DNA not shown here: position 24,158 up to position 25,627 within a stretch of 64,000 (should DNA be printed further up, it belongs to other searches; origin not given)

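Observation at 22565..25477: Operon of a PrnB/IDO-like haem protein, a kynureninase-like PLP enzyme and ACP phosphodiesterase (candidate non-canonical aromatic amino-acid pathway)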

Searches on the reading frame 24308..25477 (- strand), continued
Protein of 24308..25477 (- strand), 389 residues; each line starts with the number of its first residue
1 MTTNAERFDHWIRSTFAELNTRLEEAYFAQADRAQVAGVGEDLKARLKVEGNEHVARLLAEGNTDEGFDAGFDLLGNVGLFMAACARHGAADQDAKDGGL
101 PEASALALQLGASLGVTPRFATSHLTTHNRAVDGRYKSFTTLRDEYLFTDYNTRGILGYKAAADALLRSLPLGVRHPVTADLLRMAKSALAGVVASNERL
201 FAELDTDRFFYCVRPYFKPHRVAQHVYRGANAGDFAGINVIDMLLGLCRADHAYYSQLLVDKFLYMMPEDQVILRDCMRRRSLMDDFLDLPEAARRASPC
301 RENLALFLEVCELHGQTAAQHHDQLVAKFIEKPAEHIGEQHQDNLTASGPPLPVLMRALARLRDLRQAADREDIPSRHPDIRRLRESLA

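Call 17: find_encoding_contigs(protein=P0003, flank=10000, max_places=2)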
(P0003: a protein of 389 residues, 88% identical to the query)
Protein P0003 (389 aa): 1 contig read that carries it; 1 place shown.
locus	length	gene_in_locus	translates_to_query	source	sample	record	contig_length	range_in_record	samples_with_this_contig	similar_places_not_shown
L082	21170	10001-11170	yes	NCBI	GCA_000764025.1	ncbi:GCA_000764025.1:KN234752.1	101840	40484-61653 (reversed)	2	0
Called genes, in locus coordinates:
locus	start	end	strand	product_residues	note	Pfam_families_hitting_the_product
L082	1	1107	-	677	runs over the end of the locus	PF13191:AAA_16 (faint), PF08707:PriCT_2 (weak), PF13481:AAA_25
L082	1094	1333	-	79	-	-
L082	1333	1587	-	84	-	PF05930:Phage_AlpA (weak)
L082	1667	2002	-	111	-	-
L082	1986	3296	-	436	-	PF13356:Arm-DNA-bind_3, PF22022:Phage_int_M, PF00589:Phage_integrase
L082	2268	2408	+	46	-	-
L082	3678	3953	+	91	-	PF08972:DUF1902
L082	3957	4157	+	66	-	PF07927:HicA_toxin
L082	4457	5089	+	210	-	PF16036:Chalcone_3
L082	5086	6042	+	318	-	PF13621:Cupin_8, PF08007:JmjC_2 (weak)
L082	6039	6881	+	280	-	PF00561:Abhydrolase_1, PF12146:Hydrolase_4, PF12697:Abhydrolase_6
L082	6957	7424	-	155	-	-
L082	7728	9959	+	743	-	PF00930:DPPIV_N, PF26549:Tricorn_N (faint), PF02129:Peptidase_S15 (faint), PF01738:DLH, PF12146:Hydrolase_4 (faint), PF20434:BD-FAE (faint), PF00326:Peptidase_S9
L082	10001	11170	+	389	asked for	PF08933:PrnB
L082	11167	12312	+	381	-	PF00266:Aminotran_5, PF22580:KYNU_C (faint)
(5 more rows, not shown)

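Call 27: find_encoding_contigs(protein=P0002, flank=5000, max_places=2)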
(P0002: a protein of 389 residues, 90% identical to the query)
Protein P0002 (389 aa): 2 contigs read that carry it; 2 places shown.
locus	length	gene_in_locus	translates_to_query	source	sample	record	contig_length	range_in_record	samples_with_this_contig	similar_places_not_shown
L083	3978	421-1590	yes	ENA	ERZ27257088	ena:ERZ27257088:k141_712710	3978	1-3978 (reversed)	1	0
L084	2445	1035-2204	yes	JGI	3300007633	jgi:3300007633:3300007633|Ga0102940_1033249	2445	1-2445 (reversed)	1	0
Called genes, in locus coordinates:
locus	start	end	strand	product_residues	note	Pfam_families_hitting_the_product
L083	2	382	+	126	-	?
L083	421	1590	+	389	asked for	PF08933:PrnB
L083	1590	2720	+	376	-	PF00266:Aminotran_5, PF01053:Cys_Met_Meta_PP (weak), PF22580:KYNU_C (weak)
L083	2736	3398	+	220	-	PF04336:ACP_PD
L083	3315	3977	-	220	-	?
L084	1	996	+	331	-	?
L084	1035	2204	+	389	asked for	PF08933:PrnB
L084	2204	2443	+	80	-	?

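Call 28: find_encoding_contigs(protein=P0004, flank=5000, max_places=2)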
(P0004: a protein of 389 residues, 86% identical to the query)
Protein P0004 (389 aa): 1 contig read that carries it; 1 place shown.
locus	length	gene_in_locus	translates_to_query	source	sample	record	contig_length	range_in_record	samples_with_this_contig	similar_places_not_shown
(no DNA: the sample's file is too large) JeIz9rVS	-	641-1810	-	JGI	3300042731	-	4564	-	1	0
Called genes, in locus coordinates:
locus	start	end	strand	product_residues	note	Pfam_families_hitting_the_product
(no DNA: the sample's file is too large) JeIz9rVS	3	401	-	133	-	?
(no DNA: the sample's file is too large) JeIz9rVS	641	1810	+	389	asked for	PF08933:PrnB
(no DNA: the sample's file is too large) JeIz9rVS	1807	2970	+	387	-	PF00266:Aminotran_5, PF01053:Cys_Met_Meta_PP (weak)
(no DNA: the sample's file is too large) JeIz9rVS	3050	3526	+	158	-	PF00581:Rhodanese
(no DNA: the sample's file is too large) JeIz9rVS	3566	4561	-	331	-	PF01734:Patatin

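Call 29: find_encoding_contigs(protein=P0008, flank=5000, max_places=2)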
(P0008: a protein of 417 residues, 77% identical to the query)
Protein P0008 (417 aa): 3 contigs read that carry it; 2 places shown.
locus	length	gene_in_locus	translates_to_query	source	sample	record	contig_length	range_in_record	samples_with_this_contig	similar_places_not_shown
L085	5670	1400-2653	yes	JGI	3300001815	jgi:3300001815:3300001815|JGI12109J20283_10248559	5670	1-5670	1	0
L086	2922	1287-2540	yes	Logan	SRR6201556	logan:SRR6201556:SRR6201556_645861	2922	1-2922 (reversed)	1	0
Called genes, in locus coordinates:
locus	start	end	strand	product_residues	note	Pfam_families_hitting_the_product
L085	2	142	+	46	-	?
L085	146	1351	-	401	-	PF00108:Thiolase_N, PF00109:ketoacyl-synt (weak), PF02803:Thiolase_C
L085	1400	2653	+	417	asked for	PF08933:PrnB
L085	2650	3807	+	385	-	PF00155:Aminotran_1_2 (weak), PF00266:Aminotran_5, PF01053:Cys_Met_Meta_PP (weak), PF22580:KYNU_C (weak)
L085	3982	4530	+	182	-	-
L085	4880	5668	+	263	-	?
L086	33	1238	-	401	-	PF00108:Thiolase_N, PF00109:ketoacyl-synt (weak), PF02803:Thiolase_C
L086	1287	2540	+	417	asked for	PF08933:PrnB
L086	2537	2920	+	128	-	?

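Call 31: search_solved_structures(query=A1, max_evalue=10, show_alignments=5)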
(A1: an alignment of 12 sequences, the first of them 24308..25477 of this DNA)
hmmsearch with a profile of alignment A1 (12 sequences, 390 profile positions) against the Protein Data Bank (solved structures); distinct sequences matched with E-value up to 10: 5.
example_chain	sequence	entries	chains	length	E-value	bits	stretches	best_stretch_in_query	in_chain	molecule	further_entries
2nwb_A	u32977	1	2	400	2.5e-197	658.7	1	2-389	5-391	Conserved domain protein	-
1zee_A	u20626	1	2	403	2.6e-197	658.6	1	2-389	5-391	hypothetical protein SO4414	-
9dfg_A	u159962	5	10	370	3.9e-06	29.3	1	117-336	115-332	PrnB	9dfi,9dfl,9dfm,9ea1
2v7i_A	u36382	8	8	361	3.4e-05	26.2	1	71-308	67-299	PRNB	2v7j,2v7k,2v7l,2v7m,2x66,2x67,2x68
4u74_A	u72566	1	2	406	0.27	13.4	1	226-361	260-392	Indoleamine 2,3-dioxygenase 1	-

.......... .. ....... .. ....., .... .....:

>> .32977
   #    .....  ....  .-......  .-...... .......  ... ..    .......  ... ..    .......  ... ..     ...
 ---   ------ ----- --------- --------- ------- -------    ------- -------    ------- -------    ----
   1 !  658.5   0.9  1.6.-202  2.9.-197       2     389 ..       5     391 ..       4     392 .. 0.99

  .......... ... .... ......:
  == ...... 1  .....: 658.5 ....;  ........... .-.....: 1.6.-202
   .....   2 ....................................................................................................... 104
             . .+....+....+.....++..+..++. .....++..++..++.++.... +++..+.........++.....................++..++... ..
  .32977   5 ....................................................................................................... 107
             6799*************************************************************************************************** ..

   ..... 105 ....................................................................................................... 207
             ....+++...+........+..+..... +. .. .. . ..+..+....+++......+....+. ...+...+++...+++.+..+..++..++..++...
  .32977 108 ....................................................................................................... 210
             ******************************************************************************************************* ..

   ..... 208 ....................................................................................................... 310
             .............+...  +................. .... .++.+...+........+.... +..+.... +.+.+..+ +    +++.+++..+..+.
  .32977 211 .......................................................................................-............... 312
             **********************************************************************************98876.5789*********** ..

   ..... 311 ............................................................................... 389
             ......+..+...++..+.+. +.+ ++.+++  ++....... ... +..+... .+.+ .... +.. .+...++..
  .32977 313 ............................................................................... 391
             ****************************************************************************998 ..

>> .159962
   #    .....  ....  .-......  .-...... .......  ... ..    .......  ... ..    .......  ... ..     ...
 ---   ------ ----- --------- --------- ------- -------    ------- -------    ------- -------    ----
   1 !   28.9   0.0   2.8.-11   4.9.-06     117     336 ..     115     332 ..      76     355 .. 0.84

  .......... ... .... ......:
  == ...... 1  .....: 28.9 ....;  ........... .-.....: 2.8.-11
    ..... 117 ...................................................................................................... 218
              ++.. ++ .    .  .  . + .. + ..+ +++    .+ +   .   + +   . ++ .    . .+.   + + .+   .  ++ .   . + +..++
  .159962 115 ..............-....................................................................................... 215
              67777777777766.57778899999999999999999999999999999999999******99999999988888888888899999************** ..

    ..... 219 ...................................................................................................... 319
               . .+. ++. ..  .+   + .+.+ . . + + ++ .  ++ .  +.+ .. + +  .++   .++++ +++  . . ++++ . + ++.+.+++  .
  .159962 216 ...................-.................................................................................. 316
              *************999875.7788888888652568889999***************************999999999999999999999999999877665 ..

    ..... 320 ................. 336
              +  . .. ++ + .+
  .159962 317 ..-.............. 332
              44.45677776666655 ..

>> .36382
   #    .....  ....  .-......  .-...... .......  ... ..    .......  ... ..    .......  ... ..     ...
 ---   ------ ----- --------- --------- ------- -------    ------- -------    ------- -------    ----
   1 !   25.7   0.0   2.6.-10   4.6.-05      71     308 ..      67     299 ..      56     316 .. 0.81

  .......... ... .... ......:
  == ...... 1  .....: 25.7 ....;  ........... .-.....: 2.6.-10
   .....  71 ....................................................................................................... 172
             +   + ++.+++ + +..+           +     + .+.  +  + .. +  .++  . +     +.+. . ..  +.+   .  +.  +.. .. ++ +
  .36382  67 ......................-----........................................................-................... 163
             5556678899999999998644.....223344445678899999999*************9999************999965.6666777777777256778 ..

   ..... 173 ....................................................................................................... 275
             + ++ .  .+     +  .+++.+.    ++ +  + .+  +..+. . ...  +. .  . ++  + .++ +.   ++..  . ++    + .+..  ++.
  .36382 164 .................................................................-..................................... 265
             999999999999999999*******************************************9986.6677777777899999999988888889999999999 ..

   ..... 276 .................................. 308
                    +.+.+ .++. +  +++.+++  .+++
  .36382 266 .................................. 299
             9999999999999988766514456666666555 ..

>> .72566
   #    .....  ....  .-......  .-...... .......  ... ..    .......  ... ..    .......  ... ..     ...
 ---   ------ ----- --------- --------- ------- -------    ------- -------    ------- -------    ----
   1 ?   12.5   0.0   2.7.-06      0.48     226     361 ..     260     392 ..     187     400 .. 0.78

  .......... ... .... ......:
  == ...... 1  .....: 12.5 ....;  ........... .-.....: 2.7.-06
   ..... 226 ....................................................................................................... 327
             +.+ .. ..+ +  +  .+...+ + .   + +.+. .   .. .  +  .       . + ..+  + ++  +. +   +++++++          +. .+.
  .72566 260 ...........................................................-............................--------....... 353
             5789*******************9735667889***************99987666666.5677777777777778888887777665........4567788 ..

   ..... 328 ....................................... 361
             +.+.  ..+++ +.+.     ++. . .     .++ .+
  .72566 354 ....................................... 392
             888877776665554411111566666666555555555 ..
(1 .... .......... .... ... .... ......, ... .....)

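Call 38: search_protein_families(library=pfam, proteins=[L009:7183-8325:+, L018:2584-3690:-, L030:7312-8655:+, L009:5369-5827:-, L023:7232-8230:+, L023:8265-9236:-, L023:10625-11077:+, L023:11139-12521:+, L055:7260-8501:+, L009:4386-5342:+], max_evalue=0.0001)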
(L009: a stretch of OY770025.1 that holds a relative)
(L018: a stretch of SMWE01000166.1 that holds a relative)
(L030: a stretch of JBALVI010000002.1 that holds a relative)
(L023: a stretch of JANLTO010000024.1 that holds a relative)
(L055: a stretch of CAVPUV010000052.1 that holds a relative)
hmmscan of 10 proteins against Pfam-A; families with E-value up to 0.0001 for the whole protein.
L009:7183-8325:+ (380 aa): 4 families
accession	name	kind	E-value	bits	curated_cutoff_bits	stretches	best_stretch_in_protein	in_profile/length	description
PF00266.25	Aminotran_5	-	1.4e-35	123.4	21.5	1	56-306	43-291/371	Aminotransferase class-V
PF01041.23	DegT_DnrJ_EryC1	-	7.7e-07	29.1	19.8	1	79-194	45-153/360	DegT/DnrJ/EryC1/StrS aminotransferase family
PF22580.2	KYNU_C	-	1e-05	25.9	27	1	299-372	13-90/90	Kynureninase C-terminal domain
PF01053.26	Cys_Met_Meta_PP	-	1.1e-05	24.6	27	1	98-221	90-207/381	Cys/Met metabolism PLP-dependent enzyme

L018:2584-3690:- (368 aa): 3 families
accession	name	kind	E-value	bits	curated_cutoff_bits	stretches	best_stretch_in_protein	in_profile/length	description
PF07883.17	Cupin_2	-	2.2e-20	72.6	27.2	2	296-355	8-67/70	Cupin domain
PF09360.15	zf-CDGSH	-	1.4e-16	60.9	29.5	1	29-56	20-48/48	Iron-binding zinc finger CDGSH type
PF02311.25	AraC_binding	-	3.2e-07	30.6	21.1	0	295-351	12-68/135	AraC-like ligand binding domain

L030:7312-8655:+ (447 aa): 1 family
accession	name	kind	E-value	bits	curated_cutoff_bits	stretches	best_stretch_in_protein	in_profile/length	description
PF00209.24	SNF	-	5.5e-31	108.3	27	2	16-127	3-113/524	Sodium:neurotransmitter symporter family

L009:5369-5827:- (152 aa): 4 families
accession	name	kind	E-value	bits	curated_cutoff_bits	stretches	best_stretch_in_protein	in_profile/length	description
PF13412.12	HTH_24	-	3.7e-19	68.5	21.9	1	3-50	1-48/48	Winged helix-turn-helix DNA-binding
PF01037.27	AsnC_trans_reg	-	5.4e-19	68.3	25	1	69-140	1-71/73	Lrp/AsnC ligand binding domain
PF13404.12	HTH_AsnC-type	-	1.1e-14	54.4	27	1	3-44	1-42/42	AsnC-type helix-turn-helix domain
PF01047.28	MarR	-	3.9e-07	30.3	24.6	1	8-59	6-57/59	MarR family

L023:7232-8230:+ (332 aa): 1 family
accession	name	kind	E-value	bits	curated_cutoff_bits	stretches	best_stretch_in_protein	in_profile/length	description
PF00296.26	Bac_luciferase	-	4.2e-58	197.6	27.9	1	13-304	21-314/314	Luciferase-like monooxygenase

L023:8265-9236:- (323 aa): 1 family
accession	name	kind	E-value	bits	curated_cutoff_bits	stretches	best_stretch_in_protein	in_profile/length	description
PF00291.31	PALP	-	1.9e-64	218.3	35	1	26-303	7-295/295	Pyridoxal-phosphate dependent enzyme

L023:10625-11077:+ (150 aa): 5 families
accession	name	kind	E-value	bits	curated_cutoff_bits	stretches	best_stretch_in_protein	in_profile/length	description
PF12802.13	MarR_2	-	1.2e-14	54.6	27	1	37-95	1-60/61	MarR family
PF01047.28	MarR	-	6.1e-13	48.9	24.6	1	39-95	1-57/59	MarR family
PF13463.12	HTH_27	-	1e-06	29.3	22.2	1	44-105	6-68/68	Winged helix DNA-binding domain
PF09339.16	HTH_IclR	-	6.6e-06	26.3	22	1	45-88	7-51/52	IclR helix-turn-helix domain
PF01978.25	TrmB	-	1e-05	25.7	25.6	0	38-91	5-58/68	Sugar-specific transcriptional regulator TrmB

L023:11139-12521:+ (460 aa): 2 families
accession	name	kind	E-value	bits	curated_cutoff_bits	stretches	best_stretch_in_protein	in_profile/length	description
PF00324.27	AA_permease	-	1.6e-94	317.7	24.6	1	22-455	2-465/470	Amino acid permease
PF13520.12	AA_permease_2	-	2.2e-35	122.9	27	1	21-427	5-414/427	Amino acid permease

L055:7260-8501:+ (413 aa): 3 families
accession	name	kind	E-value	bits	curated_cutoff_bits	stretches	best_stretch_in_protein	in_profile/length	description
PF00266.25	Aminotran_5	-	2e-33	116.4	21.5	2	74-246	47-221/371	Aminotransferase class-V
PF01053.26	Cys_Met_Meta_PP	-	1.5e-06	27.5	27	1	111-203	89-177/381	Cys/Met metabolism PLP-dependent enzyme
PF00155.27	Aminotran_1_2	-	5.7e-06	26.2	19.7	1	76-205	48-192/361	Aminotransferase class I and II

L009:4386-5342:+ (318 aa): 2 families
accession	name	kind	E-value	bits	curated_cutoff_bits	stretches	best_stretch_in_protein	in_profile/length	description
PF13417.12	GST_N_3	-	9.7e-14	51.9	22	1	18-92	1-74/75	Glutathione S-transferase, N-terminal domain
PF13409.12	GST_N_2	-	3.8e-11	43.9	25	1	24-87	2-69/70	Glutathione S-transferase, N-terminal domain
